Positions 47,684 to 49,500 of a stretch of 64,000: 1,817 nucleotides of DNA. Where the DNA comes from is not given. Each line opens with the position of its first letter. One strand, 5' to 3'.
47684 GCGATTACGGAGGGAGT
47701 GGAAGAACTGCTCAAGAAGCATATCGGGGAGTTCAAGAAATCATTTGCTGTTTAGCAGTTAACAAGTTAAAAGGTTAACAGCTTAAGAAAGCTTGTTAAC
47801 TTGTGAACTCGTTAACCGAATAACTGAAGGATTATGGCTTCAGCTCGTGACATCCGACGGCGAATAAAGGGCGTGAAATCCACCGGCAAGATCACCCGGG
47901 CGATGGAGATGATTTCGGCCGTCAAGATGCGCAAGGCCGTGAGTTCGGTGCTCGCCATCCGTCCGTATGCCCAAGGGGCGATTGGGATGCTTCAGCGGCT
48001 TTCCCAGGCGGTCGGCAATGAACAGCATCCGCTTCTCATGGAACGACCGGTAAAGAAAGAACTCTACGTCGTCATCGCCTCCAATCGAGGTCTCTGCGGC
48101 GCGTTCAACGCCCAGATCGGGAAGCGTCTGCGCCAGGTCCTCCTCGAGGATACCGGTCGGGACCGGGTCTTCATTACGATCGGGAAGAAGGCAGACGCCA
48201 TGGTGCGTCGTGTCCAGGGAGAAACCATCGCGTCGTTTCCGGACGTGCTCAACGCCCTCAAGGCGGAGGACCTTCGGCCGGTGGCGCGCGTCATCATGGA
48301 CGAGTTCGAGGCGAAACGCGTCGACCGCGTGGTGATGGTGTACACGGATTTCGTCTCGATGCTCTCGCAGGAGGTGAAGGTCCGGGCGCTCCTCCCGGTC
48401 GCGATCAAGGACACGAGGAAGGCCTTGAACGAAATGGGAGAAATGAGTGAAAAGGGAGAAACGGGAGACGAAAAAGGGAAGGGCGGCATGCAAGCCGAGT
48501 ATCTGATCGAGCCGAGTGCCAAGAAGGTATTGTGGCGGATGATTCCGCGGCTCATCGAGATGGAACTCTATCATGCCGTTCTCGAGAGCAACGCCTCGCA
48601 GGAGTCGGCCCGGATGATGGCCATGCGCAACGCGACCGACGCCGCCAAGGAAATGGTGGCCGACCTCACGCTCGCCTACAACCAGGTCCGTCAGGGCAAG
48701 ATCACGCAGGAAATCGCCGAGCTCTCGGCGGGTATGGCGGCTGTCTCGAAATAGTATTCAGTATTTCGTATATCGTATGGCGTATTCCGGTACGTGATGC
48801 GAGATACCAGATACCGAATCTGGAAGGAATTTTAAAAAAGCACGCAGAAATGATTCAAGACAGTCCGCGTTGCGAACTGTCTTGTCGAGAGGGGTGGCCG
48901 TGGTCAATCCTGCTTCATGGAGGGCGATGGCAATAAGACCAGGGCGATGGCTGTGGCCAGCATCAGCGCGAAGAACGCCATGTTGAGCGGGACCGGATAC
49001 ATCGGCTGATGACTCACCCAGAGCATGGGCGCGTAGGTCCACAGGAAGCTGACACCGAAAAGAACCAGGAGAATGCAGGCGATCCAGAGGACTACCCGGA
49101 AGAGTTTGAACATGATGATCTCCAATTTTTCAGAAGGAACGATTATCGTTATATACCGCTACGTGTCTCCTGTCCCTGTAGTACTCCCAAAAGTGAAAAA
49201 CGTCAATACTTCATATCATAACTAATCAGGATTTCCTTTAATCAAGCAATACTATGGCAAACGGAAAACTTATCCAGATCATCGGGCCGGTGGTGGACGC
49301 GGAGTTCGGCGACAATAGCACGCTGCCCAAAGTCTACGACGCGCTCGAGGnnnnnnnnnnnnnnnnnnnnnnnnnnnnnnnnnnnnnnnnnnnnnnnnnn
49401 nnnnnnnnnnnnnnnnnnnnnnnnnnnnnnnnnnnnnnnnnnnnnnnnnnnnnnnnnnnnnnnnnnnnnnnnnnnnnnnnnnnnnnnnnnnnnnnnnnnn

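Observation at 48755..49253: Antisense small membrane-protein gene with its own RBS and terminator inside the atp operon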

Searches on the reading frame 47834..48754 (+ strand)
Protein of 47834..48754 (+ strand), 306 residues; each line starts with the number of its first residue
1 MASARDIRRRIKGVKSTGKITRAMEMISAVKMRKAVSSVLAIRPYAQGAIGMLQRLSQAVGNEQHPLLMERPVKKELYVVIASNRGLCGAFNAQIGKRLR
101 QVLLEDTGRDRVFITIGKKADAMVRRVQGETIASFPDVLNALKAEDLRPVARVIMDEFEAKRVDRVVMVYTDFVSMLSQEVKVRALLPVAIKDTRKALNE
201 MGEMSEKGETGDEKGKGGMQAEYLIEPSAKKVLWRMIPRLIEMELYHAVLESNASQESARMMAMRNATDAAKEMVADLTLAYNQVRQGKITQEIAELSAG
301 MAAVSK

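Call 6: search_protein_families(library=pfam, proteins=[window:47834-48754:+], max_evalue=1)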
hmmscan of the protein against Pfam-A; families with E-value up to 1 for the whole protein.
window:47834-48754:+ (306 aa): 2 families
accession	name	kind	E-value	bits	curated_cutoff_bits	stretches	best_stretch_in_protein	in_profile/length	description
PF00231.24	ATP-synt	-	6.2e-85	285.8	39.9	1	3-304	1-285/285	ATP synthase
PF20813.2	FhbB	-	0.095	13.4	27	1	168-201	8-41/80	Factor H binding protein B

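Call 9: find_related_loci(query=window:47834-48754:+, collection=genome_contigs, flank=6000)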
Query window:47834-48754:+ (306 aa) in genome_contigs; peptide patterns used: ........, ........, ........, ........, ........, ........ (x = any residue, [..] = any of these).
600 stretches matched a pattern (row limit reached: there are more); 592 encode a relative of the query (tblastn E <= 1e-3); the best 80 are kept; 80 distinct loci.
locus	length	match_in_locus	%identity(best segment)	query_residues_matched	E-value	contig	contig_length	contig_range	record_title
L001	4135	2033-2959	73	1-306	1e-156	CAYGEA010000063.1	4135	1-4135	MAG TPA_asm: uncultured Bdellovibrionales bacterium isolate ERP113451_co1_285 genome assembly, contig: NODE_32157_length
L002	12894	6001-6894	76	1-306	2e-147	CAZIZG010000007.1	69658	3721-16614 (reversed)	MAG TPA_asm: uncultured Bdellovibrionales bacterium isolate SRP135725_co1_205 genome assembly, contig: NODE_268_length_6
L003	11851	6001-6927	74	1-306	3e-145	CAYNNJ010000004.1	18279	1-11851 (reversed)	MAG TPA_asm: uncultured Bdellovibrionales bacterium isolate SRP189682_co2_170 genome assembly, contig: NODE_4724_length_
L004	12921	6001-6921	73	1-306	3e-142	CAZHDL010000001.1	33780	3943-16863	MAG TPA_asm: uncultured Bdellovibrionales bacterium isolate SRP219642_co10_72 genome assembly, contig: NODE_1035_length_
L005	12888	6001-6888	68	1-305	7e-131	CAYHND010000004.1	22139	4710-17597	MAG TPA_asm: uncultured Bdellovibrionales bacterium isolate ERP119705_co13_526 genome assembly, contig: NODE_2905_length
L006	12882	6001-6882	65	1-304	9e-128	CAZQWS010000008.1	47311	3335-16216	MAG TPA_asm: uncultured Bdellovibrionales bacterium isolate binchicken_co105_454 genome assembly, contig: NODE_856_lengt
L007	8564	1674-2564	59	1-305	4e-118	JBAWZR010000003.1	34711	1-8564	MAG: Candidatus Moraniibacteriota bacterium isolate ELA120 MAG120_3, whole genome shotgun sequence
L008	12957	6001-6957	50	1-306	3e-98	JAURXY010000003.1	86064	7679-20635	MAG: bacterium isolate E10_metabat.bin.66_sub E10_k141_320471, whole genome shotgun sequence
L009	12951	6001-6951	51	1-304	5e-98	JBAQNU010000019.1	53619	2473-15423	MAG: Candidatus Moraniibacteriota bacterium isolate MFD12002_ilm_asm_bin39 k127_27886, whole genome shotgun sequence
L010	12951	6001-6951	50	1-304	5e-96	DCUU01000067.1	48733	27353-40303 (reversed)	MAG TPA_asm: Candidatus Moranbacteria bacterium UBA2206 UBA2206_contig_13140, whole genome shotgun sequence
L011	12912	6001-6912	52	1-305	2e-96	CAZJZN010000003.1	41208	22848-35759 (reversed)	MAG TPA_asm: uncultured Bdellovibrionales bacterium isolate SRP286056_co1_430 genome assembly, contig: NODE_959_length_4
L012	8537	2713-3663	49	1-304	7e-96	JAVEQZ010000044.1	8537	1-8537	MAG: Candidatus Moraniibacteriota bacterium isolate BF_dRep_41 NODE_27746_length_8537_cov_61.004281_Biofilm4, whole geno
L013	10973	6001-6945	50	1-304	2e-95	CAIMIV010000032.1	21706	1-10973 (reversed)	uncultured bacterium isolate MJ-2014-D5_bin-329 genome assembly, contig: bin-329:32/71, whole genome shotgun sequence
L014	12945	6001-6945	50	3-304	4e-95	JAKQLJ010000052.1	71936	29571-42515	MAG: bacterium isolate USDV_maxbin.175 k141_1215273, whole genome shotgun sequence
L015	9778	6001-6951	49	1-304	4e-95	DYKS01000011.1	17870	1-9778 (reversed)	MAG TPA_asm: Candidatus Elulimicrobium sp. isolate SulCav_AS07-7_35_57 SulCav_AS07_7_3138_length_17870_cov_32_709009, wh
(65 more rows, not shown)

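Call 22: find_related_loci(query=window:47834-48754:+, collection=metagenome_contigs, flank=4000)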
Query window:47834-48754:+ (306 aa) in metagenome_contigs; peptide patterns used: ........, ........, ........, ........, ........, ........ (x = any residue, [..] = any of these).
600 stretches matched a pattern (row limit reached: there are more); 585 encode a relative of the query (tblastn E <= 1e-3); the best 80 are kept; 80 distinct loci.
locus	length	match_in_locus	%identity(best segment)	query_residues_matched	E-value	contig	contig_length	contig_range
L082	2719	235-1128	76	1-306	2e-159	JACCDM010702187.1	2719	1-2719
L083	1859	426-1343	73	1-306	3e-157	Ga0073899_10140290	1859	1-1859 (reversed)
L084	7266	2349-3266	71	1-306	3e-143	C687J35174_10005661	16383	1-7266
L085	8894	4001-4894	71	1-306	1e-139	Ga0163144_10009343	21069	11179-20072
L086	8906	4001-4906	69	1-306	2e-137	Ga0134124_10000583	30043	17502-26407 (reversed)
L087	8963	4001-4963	50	1-306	2e-99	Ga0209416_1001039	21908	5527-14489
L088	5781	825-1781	50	1-306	2e-97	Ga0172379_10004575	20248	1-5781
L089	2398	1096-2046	49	1-304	2e-101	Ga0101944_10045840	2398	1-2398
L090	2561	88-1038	49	1-304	3e-100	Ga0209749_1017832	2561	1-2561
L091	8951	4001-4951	49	1-304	7e-97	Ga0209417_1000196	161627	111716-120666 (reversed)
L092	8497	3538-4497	50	1-304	2e-96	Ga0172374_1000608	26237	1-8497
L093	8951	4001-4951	50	1-304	3e-96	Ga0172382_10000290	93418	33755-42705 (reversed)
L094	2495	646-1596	50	1-304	2e-99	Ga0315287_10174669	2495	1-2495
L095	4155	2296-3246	49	1-304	3e-96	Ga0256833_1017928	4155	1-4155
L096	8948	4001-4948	50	1-304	7e-96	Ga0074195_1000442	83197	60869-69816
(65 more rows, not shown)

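Call 40: list_cluster_members(proteins=[window:48907-49113:-, window:48907-49125:-, window:47834-48754:+])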
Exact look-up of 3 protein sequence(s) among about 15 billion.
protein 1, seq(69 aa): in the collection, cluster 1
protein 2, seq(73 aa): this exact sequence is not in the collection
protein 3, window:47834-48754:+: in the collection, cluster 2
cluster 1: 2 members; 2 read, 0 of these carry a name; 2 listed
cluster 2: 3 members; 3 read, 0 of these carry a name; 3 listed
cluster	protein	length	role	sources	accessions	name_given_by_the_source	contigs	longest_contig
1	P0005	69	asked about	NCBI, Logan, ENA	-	-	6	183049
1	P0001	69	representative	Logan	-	-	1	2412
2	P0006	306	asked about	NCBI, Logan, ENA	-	-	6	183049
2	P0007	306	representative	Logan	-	-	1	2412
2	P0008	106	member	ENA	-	-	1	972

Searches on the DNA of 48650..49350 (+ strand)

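Call 41: search_dna_similar(query=window:48755-49253:+, collection=phages, mode=distant, max_evalue=0.01, max_rows=5)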
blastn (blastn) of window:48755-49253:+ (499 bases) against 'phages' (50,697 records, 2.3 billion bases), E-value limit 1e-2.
No match.

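Call 48: search_rna_families(source=window, start=48650, end=49350, threshold=evalue, max_evalue=1)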
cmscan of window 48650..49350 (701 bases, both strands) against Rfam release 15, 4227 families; matches with E-value up to 1: 1.
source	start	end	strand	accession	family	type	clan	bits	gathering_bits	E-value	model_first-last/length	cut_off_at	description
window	48754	48820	+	RF03394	mir-2574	Gene; miRNA;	-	19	90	0.46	1-68/68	no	mir-2574 microRNA precursor family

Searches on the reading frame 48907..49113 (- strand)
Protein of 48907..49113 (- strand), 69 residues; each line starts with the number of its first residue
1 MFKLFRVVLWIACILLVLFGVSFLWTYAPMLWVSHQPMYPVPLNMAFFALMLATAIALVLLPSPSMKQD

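Call 6: search_protein_families(library=pfam, proteins=[window:48907-49113:-], max_evalue=1)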
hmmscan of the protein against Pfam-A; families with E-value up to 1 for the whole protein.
seq(69 aa): 1 family
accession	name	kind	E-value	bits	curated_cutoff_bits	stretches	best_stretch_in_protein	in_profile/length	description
PF05425.18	CopD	-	0.073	13.9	32.1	1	2-67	4-71/105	Copper resistance protein D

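Call 7: find_homologous_proteins(query=window:48907-49113:-, max_evalue=10)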
Query seq(69 aa) (69 aa): 1 proteins with E <= 10 among 9 candidates.
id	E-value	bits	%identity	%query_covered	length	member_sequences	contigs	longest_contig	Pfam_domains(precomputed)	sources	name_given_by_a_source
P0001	3.4e-35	137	97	100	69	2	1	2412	-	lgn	-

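Call 10: find_encoding_contigs(protein=P0001, flank=10000)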
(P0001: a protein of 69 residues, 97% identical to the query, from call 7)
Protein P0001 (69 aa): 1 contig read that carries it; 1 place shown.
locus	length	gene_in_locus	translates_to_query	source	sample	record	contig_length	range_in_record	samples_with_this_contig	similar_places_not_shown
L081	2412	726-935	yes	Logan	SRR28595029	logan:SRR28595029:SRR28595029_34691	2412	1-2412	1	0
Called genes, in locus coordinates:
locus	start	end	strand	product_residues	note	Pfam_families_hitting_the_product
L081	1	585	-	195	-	?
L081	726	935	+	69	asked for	-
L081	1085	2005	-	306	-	PF00231:ATP-synt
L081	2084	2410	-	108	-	?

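Call 37: search_protein_representatives(protein=window:48907-49113:-)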
Query: 69 residues. Proteins with E-value up to 0.001 (for the whole library): 4; up to 1e-10: 2; up to 1e-30: 1. The best 4 are listed.
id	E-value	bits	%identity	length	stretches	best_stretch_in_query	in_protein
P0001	1.1e-35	136.6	97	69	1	1-69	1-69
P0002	4.4e-11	58.8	40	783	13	4-50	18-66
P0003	1.7e-08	50.6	-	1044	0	-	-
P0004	8.7e-05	38.9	30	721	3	21-64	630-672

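Call 38: predict_structure(protein=window:48907-49113:-)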
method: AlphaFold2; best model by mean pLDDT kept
length: 69 residues; sequences in the alignment: 1
mean_pLDDT: 75.8   pTM: 0.50
mean pLDDT of the five models: 75.8, 73.1, 72.5, 69.1, 68.0
residues with pLDDT >= 90: 2; 70-90: 47; 50-70: 20; < 50: 0
segments of 3 or more residues with pLDDT < 50: none
pLDDT, mean of each block of 10 residues (from residue 1): 79 88 77 62 77 83 64
secondary structure, 60 per line:
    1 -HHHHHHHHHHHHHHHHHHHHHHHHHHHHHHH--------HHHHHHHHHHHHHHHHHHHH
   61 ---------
elements in order: H2-32 H41-60

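Call 42: find_encoding_contigs(protein=window:48907-49113:-, flank=3000, max_places=10)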
Protein seq(69 aa) (69 aa): 8 contigs read that carry it; 8 places shown.
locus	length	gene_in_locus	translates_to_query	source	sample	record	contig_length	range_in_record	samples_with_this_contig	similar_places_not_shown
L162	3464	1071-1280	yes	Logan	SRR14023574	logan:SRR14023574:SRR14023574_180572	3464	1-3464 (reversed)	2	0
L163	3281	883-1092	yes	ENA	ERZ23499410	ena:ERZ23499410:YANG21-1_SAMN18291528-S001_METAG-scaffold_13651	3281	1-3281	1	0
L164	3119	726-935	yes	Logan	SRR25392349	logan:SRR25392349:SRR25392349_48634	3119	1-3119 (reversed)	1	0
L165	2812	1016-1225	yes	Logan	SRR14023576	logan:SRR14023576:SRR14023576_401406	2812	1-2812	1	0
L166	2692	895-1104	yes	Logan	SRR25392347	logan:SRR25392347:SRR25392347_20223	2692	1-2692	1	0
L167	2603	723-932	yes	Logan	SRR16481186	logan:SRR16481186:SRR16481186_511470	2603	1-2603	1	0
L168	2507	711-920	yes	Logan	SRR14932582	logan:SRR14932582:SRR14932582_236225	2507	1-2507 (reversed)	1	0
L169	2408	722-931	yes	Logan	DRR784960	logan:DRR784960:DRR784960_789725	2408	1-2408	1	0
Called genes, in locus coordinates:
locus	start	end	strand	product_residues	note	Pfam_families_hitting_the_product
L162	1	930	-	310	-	?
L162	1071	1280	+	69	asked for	-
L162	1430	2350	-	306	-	PF00231:ATP-synt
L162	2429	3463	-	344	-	?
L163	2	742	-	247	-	?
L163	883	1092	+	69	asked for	-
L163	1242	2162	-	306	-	PF00231:ATP-synt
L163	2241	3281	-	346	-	?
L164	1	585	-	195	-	?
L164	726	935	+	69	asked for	-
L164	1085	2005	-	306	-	PF00231:ATP-synt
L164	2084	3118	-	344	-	?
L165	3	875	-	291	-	?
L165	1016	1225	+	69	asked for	-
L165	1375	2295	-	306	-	PF00231:ATP-synt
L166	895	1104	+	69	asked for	-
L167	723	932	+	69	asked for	-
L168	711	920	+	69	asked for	-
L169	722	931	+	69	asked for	-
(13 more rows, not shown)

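Call 49: search_protein_families(library=ncbifam, proteins=[window:48907-49113:-], max_evalue=10)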
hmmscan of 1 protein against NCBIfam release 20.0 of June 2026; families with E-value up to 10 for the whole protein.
seq(69 aa): 5 families
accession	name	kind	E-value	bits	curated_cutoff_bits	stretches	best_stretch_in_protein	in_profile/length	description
NF033218.1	anchor_AmaP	equivalog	0.12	12.1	55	1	1-60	1-59/166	alkaline shock response membrane anchor protein AmaP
NF046002.1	MAG3450_fam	equivalog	0.3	11.3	70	1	8-57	38-86/121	MAG3450 family membrane protein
TIGR00882.1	2A0105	subfamily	0.37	9.6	220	1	6-33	69-96/396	oligosaccharide MFS transporter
NF052357.1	GlucTporGlcPStph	equivalog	0.37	9.5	750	1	9-45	334-370/445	glucose transporter GlcP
NF046000.1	MAG1210_fam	subfamily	0.77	8.3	275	1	2-59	62-117/550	MAG1210 family protein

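Call 50: search_protein_families(library=phrogs, proteins=[window:48907-49113:-], max_evalue=10)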
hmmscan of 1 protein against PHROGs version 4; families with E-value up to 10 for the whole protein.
seq(69 aa): 2 families
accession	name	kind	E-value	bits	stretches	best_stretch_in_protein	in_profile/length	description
phrog_25359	-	unknown function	0.91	10.6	1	5-52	14-60/94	-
phrog_11929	-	moron, auxiliary metabolic gene and host takeover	1.6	9.6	1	1-33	1-34/66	membrane protein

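Call 51: search_protein_families(library=padloc, proteins=[window:48907-49113:-], max_evalue=10)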
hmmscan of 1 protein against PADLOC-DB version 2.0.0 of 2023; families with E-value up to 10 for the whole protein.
seq(69 aa): 0 families

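Call 80: fold_search(model_id=the predicted structure, library=pdb)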
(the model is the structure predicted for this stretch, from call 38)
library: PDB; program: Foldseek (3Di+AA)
matches with E <= 10: 11; with E <= 0.001: 0
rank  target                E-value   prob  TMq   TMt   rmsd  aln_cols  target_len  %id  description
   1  7pi0_Z                4.9e+00  0.25  0.55  0.61   2.7        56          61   20  Unstacked compact Dunaliella PSII (released 2022-08-17)
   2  6nct_B                5.6e+00  0.12  0.46  0.18   4.2        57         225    5  Structure of p110alpha/niSH2 - vector data collection (released 2019-02-06)
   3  3r84_E                5.9e+00  0.28  0.60  0.57   2.8        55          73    4  Structure of the Mediator head subcomplex Med11/22 (released 2011-04-27)
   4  7ui9_k                7.2e+00  0.28  0.64  0.43   2.5        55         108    4  Core Mediator-PICearly (Copy A) (released 2023-02-15)
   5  7y5e_Z6               7.2e+00  0.23  0.59  0.66   2.5        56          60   14  In situ single-PBS-PSII-PSI-LHCs megacomplex. (released 2023-02-01)
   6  3r84_C                8.3e+00  0.20  0.59  0.52   2.9        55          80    4  Structure of the Mediator head subcomplex Med11/22 (released 2011-04-27)
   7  2axt_Z                8.3e+00  0.13  0.53  0.58   3.7        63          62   17  Crystal Structure of Photosystem II from Thermosynechococcus elongatus (released 2005-12-27)
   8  5xnl_Z                8.8e+00  0.16  0.60  0.65   2.8        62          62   16  Structure of stacked C2S2M2-type PSII-LHCII supercomplex from Pisum sativum (released 2017-09-20)
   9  8ceo_c                9.4e+00  0.20  0.61  0.41   2.7        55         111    4  Yeast RNA polymerase II transcription pre-initiation complex with core Mediator and the +1 nucleosome (released 2023-03-08)
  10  5y9o_B                9.4e+00  0.09  0.46  0.12   3.9        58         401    9  The apo structure of Legionella pneumophila WipA (released 2018-05-16)
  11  6pyu_B                9.4e+00  0.06  0.40  0.23   4.2        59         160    8  Human PI3Kdelta in complex with Compound 4-2 ((3S)-1'-(cyclopropanecarbonyl)-5-(quinoxalin-6-yl)spiro[indole-3,2'-pyrr (released 2019-08-28)
